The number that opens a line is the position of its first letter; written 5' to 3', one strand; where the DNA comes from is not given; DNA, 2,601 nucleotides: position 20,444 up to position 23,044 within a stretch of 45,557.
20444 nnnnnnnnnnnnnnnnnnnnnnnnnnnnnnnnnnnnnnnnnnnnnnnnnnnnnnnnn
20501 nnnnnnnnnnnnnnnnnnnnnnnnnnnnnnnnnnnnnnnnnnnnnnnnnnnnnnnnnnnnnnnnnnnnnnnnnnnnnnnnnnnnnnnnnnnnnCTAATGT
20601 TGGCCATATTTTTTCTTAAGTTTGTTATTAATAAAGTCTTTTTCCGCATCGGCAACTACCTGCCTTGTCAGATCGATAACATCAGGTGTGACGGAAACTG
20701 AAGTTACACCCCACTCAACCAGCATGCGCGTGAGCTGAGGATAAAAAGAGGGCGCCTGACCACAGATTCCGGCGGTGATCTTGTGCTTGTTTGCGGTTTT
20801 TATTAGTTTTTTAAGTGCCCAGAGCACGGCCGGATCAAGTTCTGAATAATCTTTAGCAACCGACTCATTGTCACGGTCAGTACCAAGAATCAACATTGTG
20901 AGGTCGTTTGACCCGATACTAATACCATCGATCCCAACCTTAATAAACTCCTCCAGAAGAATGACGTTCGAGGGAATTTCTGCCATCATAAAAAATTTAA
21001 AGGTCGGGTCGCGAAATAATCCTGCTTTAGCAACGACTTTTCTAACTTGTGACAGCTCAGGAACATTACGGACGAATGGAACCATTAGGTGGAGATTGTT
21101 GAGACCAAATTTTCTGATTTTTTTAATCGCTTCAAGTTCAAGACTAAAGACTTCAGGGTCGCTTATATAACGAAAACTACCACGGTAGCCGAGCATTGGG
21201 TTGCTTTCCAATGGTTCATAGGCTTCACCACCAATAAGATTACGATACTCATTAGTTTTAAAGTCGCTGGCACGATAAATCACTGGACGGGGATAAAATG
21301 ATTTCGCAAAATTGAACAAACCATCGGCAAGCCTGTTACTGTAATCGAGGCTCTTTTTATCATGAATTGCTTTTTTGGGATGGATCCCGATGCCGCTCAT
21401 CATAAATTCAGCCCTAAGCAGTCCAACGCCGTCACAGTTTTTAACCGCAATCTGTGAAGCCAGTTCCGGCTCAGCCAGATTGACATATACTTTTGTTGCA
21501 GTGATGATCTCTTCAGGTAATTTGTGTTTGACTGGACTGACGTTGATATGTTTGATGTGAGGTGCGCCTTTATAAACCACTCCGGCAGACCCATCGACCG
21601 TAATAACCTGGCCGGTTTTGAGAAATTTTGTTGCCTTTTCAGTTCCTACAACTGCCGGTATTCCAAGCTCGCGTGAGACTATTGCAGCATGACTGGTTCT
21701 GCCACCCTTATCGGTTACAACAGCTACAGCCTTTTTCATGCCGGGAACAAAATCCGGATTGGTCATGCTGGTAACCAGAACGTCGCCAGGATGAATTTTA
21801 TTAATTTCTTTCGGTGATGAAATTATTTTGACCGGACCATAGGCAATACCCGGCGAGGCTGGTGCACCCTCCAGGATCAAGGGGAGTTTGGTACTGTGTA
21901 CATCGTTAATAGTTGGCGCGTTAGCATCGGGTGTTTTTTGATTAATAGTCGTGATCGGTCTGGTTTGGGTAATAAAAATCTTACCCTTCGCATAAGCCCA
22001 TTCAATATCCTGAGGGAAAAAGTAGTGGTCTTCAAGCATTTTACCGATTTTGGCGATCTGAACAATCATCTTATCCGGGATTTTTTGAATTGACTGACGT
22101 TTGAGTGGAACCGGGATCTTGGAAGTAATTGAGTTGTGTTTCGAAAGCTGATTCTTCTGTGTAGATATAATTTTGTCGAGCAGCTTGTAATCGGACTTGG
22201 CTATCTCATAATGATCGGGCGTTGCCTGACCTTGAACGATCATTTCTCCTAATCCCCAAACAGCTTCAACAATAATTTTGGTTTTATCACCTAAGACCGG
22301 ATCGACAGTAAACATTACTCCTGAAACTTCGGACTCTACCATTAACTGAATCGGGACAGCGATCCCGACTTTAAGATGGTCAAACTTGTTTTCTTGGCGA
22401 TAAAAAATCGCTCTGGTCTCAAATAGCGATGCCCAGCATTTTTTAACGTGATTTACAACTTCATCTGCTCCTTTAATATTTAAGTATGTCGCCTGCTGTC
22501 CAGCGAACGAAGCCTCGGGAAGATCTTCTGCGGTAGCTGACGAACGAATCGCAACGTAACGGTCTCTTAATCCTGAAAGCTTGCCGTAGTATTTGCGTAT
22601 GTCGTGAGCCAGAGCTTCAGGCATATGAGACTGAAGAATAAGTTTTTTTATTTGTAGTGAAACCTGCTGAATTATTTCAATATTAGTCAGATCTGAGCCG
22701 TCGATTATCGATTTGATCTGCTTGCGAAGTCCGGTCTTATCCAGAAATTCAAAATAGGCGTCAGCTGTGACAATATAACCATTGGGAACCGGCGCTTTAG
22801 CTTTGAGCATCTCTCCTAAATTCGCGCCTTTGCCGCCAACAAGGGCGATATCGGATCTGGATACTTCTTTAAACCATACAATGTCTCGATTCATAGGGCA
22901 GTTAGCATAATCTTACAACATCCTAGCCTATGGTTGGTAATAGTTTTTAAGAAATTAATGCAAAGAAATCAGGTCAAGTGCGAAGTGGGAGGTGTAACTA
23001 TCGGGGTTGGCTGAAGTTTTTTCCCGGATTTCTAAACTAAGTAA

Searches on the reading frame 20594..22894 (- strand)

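Call 73: search_protein_families(library=pfam, proteins=[window:20594-22894:-], max_evalue=0.00001)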
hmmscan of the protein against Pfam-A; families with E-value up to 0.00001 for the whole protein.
window:20594-22894:- (766 aa): 3 families
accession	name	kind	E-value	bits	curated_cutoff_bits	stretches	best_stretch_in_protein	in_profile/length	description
PF01326.24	PPDK_N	-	6.5e-104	348.2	27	1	17-324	2-319/328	Pyruvate phosphate dikinase, AMP/ATP-binding domain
PF02896.24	PEP-utilizers_C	-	1.2e-63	215.5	22.8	1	464-750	17-291/293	PEP-utilising enzyme, PEP-binding domain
PF00391.29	PEP-utilizers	-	1.6e-28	98.5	23.1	1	368-438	2-72/72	PEP-utilising enzyme, mobile domain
